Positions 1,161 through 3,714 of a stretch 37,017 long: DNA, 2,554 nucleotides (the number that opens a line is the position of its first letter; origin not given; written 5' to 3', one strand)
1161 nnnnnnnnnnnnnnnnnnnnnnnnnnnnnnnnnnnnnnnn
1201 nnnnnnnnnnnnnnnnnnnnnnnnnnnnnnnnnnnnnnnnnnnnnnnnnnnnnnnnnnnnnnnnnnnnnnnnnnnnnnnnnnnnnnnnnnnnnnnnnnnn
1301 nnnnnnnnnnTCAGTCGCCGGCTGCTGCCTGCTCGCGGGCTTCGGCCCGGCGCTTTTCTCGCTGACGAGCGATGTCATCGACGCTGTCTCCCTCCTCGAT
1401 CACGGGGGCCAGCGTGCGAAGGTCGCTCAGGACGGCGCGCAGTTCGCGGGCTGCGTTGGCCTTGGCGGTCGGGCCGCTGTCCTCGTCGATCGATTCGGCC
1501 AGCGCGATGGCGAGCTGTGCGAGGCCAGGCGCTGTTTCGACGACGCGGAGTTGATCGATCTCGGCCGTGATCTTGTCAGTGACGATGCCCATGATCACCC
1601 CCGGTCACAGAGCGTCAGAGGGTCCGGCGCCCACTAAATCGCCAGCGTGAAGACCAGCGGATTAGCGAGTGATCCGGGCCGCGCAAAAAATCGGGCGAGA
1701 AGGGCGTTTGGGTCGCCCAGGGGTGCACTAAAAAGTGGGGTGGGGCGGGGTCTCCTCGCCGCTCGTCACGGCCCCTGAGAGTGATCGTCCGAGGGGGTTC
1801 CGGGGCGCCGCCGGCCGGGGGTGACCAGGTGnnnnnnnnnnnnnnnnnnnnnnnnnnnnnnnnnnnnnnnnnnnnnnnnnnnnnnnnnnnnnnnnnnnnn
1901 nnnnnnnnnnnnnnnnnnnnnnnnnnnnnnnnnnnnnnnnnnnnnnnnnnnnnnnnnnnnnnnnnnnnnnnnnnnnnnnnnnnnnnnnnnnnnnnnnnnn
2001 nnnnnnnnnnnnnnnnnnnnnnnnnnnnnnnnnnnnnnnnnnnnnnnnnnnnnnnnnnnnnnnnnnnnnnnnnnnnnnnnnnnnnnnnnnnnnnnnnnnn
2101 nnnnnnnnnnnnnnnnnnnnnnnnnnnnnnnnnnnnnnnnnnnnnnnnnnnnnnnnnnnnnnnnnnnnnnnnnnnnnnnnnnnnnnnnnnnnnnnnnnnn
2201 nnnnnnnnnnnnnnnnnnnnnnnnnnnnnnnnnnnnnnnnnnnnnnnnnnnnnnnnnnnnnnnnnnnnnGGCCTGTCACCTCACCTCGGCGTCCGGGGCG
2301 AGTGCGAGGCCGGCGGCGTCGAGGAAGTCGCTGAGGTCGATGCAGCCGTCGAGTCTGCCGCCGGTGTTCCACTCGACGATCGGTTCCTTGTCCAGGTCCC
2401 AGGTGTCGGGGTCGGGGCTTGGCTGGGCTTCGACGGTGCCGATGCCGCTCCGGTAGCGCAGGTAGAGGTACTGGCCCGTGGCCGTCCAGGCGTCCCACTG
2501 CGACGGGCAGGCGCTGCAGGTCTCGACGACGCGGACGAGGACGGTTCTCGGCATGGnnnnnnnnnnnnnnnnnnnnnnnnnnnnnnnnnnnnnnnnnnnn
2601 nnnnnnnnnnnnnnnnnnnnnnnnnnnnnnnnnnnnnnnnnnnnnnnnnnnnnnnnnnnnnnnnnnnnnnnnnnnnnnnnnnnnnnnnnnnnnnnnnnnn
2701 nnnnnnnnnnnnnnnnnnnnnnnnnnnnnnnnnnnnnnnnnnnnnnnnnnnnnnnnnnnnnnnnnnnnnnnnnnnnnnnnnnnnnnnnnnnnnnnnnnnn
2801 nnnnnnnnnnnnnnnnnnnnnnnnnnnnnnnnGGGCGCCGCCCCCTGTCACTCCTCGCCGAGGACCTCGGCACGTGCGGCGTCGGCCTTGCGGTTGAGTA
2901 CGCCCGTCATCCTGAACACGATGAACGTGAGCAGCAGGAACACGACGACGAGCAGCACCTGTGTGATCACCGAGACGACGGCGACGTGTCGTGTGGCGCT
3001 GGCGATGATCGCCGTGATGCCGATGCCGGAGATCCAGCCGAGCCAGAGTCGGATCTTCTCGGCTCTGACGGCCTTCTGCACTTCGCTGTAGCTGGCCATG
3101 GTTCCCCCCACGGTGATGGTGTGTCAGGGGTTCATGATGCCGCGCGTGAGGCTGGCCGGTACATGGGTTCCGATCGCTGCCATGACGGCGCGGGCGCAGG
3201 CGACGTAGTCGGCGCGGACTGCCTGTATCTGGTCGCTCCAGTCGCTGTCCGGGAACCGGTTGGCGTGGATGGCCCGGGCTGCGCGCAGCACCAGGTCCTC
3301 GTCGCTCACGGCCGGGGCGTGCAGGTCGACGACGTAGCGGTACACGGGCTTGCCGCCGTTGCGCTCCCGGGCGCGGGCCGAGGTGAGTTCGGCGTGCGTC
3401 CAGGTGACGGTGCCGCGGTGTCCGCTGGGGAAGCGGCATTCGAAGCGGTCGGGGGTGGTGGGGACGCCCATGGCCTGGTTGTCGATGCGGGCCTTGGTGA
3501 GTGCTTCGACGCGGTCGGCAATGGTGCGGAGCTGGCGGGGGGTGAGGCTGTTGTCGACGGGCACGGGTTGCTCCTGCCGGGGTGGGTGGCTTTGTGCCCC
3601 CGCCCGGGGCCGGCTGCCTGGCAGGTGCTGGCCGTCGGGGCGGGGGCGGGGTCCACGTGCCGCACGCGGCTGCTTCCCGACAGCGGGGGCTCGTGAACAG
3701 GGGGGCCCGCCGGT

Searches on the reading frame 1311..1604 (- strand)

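Call 15: search_protein_families(library=pfam, proteins=[window:1311-1604:-], max_evalue=0.01)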
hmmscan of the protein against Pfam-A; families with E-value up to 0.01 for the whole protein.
window:1311-1604:- (97 aa): 0 families

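Call 36: search_protein_families(library=phrogs, proteins=[window:1311-1604:-], max_evalue=0.01)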
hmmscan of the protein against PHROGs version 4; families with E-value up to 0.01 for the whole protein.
window:1311-1604:- (97 aa): 1 family
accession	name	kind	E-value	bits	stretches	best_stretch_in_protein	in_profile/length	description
phrog_37967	-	unknown function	1.1e-05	26.4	1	4-68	65-129/151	-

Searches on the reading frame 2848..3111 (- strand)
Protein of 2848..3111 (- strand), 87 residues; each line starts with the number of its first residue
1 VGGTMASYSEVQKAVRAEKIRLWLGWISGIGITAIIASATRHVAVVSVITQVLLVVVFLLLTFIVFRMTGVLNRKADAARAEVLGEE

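Call 15: search_protein_families(library=pfam, proteins=[window:2848-3111:-], max_evalue=0.01)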
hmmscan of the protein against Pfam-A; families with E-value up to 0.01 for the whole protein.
window:2848-3111:- (87 aa): 0 families

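Call 20: search_protein_families(library=phrogs, proteins=[window:2848-3111:-], max_evalue=0.01)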
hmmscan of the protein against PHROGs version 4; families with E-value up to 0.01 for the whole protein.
window:2848-3111:- (87 aa): 0 families

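Call 102: search_protein_families(library=ncbifam, proteins=[window:2848-3111:-], max_evalue=0.01)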
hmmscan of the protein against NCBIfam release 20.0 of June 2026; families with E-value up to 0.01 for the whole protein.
window:2848-3111:- (87 aa): 1 family
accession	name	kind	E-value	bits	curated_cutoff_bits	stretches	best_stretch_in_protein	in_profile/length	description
NF008320.0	PRK11111.1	equivalog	0.00073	18.9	216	1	24-75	125-177/215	YchE family NAAT transporter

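Call 103: search_protein_families(library=padloc, proteins=[window:2848-3111:-], max_evalue=0.01)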
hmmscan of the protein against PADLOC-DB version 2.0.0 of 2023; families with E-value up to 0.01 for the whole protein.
window:2848-3111:- (87 aa): 0 families

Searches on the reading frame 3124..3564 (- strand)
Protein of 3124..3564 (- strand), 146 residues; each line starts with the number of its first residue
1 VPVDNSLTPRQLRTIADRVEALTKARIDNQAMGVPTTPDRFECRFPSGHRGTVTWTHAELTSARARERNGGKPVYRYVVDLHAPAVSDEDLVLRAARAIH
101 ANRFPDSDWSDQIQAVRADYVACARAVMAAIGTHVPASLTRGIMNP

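Call 15: search_protein_families(library=pfam, proteins=[window:3124-3564:-], max_evalue=0.01)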
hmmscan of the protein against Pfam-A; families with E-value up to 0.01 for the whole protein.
window:3124-3564:- (146 aa): 0 families

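Call 20: search_protein_families(library=phrogs, proteins=[window:3124-3564:-], max_evalue=0.01)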
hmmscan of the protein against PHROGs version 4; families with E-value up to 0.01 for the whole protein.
window:3124-3564:- (146 aa): 0 families

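Call 71: find_homologous_proteins(query=window:3124-3564:-, max_evalue=0.001)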
Query window:3124-3564:- (146 aa): 28 proteins with E <= 0.001 among 84 candidates.
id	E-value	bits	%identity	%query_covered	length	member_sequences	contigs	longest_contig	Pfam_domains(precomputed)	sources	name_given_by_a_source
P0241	4.3e-92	324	100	100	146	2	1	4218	-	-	-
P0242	3.5e-66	240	73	100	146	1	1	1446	-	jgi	jgi:hypothetical protein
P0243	1.4e-41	160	88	57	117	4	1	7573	-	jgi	-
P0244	1.8e-41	160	85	60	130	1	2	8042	-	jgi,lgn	jgi:hypothetical protein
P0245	1.8e-41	160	84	60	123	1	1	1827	-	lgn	-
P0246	3.2e-41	159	88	56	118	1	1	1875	-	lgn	-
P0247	1.5e-40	157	87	57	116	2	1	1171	-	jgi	-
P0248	1.2e-39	154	73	66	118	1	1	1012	-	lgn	-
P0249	6.1e-39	151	69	66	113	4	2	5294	-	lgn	-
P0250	7.1e-39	151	85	58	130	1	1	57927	-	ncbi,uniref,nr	ncbi:hypothetical protein F3K34_44365 [Streptomyces sp. LBUM 1486]|uniref:hypothetical protein n=1 T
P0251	1.7e-38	150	75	64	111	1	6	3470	-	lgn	-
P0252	2.0e-38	150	81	58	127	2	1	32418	-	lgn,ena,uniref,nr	uniref:hypothetical protein n=1 Tax=Streptomyces sp. FR1 TaxID=349971 RepID=UPI0015631254|nr:hypothe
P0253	4.4e-38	149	74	68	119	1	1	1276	-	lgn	-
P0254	6.8e-38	148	84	56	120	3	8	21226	-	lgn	-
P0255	1.9e-37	147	84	56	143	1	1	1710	-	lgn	-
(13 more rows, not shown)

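Call 83: predict_structure(alignment_id=A3)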
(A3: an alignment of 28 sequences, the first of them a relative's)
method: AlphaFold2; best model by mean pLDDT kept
length: 146 residues; sequences in the alignment: 28
mean_pLDDT: 81.5   pTM: 0.53
mean pLDDT of the five models: 81.5, 81.5, 80.7, 79.2, 77.4
residues with pLDDT >= 90: 46; 70-90: 76; 50-70: 20; < 50: 4
segments of 3 or more residues with pLDDT < 50: 1-3
pLDDT, mean of each block of 10 residues (from residue 1): 69 93 93 92 90 91 87 91 73 74 78 77 79 67 60
secondary structure, 60 per line:
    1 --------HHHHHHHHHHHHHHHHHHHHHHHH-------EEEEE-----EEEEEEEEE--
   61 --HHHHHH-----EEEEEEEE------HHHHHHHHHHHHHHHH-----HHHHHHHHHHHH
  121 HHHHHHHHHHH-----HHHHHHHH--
elements in order: H9-32 E40-44 E50-58 H63-68 E74-81 H88-103 H109-131 H137-144

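Call 87: fold_search(model_id=the predicted structure, library=pdb)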
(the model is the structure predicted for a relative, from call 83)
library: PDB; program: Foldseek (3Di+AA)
matches with E <= 10: 320; with E <= 0.001: 0
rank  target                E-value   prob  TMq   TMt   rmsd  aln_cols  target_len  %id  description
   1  6ph4_A                5.7e-01  0.12  0.20  0.12  12.5       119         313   16  Full length LOV-PAS-HK construct from the LOV-HK sensory protein from Brucella abortus (light-adapted, construct 15-48 (released 2020-12-30)
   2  6yfo_AA               5.7e-01  0.08  0.14  0.15  12.6        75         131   17  Virus-like particle of bacteriophage GQ-907 (released 2020-09-02)
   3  3mr0_A                7.2e-01  0.13  0.20  0.21  10.8        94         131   20  Crystal Structure of Sensory Box Histidine Kinase/Response Regulator from Burkholderia thailandensis E264 (released 2010-06-23)
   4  2gj3_B                9.3e-01  0.09  0.16  0.18   9.5        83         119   17  Crystal structure of the FAD-containing PAS domain of the protein NifL from Azotobacter vinelandii. (released 2007-03-06)
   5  5vbi_A                9.9e-01  0.06  0.11  0.05  13.7        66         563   15  Crystal Structure of the R515W missense variant of human PGM1 (released 2018-06-20)
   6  9bgv_A                1.0e+00  0.10  0.20  0.06   9.7        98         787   14  DosP R97A straight form (released 2024-11-20)
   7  1s66_U                1.2e+00  0.09  0.19  0.22   7.1        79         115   15  Crystal structure of heme domain of direct oxygen sensor from E. coli (released 2004-06-22)
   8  2z5b_B                1.3e+00  0.07  0.12  0.12  14.2        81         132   12  Crystal Structure of a Novel Chaperone Complex for Yeast 20S Proteasome Assembly (released 2008-01-22)
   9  3jtz                  1.3e+00  0.03  0.11  0.16  15.4        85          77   15  Structure of the arm-type binding domain of HPI integrase (released 2009-10-06)
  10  3pmg_A                1.4e+00  0.06  0.16  0.06  15.7       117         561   12  STRUCTURE OF RABBIT MUSCLE PHOSPHOGLUCOMUTASE AT 2.4 ANGSTROMS RESOLUTION. USE OF FREEZING POINT DEPRESSANT AND REDUCE (released 1995-12-07)
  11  7r4s_B                1.5e+00  0.11  0.19  0.20   9.4        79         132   14  Crystal structure of PpSB1-LOV-I48T mutant (dark state) (released 2022-12-21)
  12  6yf7_AA               1.5e+00  0.06  0.12  0.15  12.1        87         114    9  Virus-like particle of bacteriophage AC (released 2020-09-02)
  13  6i4y_B                1.5e+00  0.06  0.14  0.12  11.0        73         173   15  X-ray structure of the human mitochondrial PRELID3b-TRIAP1 complex (released 2019-03-20)
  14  5hsh_A                1.5e+00  0.06  0.16  0.05  15.2       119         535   13  Crystal structure of the G291R mutant of human phosphoglucomutase 1 (released 2016-04-27)
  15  3aa1_A                1.6e+00  0.08  0.16  0.09  26.3       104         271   12  Crystal structure of Actin capping protein in complex with the Cp-binding motif derived from CKIP-1 (released 2010-08-04)
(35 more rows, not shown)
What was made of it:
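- Checked: 146-aa ORF: AlphaFold2 pLDDT 81.5, best Foldseek PDB E 0.57 (calls 83, 87).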

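Call 102: search_protein_families(library=ncbifam, proteins=[window:3124-3564:-], max_evalue=0.01)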
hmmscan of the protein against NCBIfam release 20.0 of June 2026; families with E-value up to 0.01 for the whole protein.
window:3124-3564:- (146 aa): 0 families

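Call 103: search_protein_families(library=padloc, proteins=[window:3124-3564:-], max_evalue=0.01)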
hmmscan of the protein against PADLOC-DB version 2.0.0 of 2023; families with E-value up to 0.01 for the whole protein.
window:3124-3564:- (146 aa): 0 families
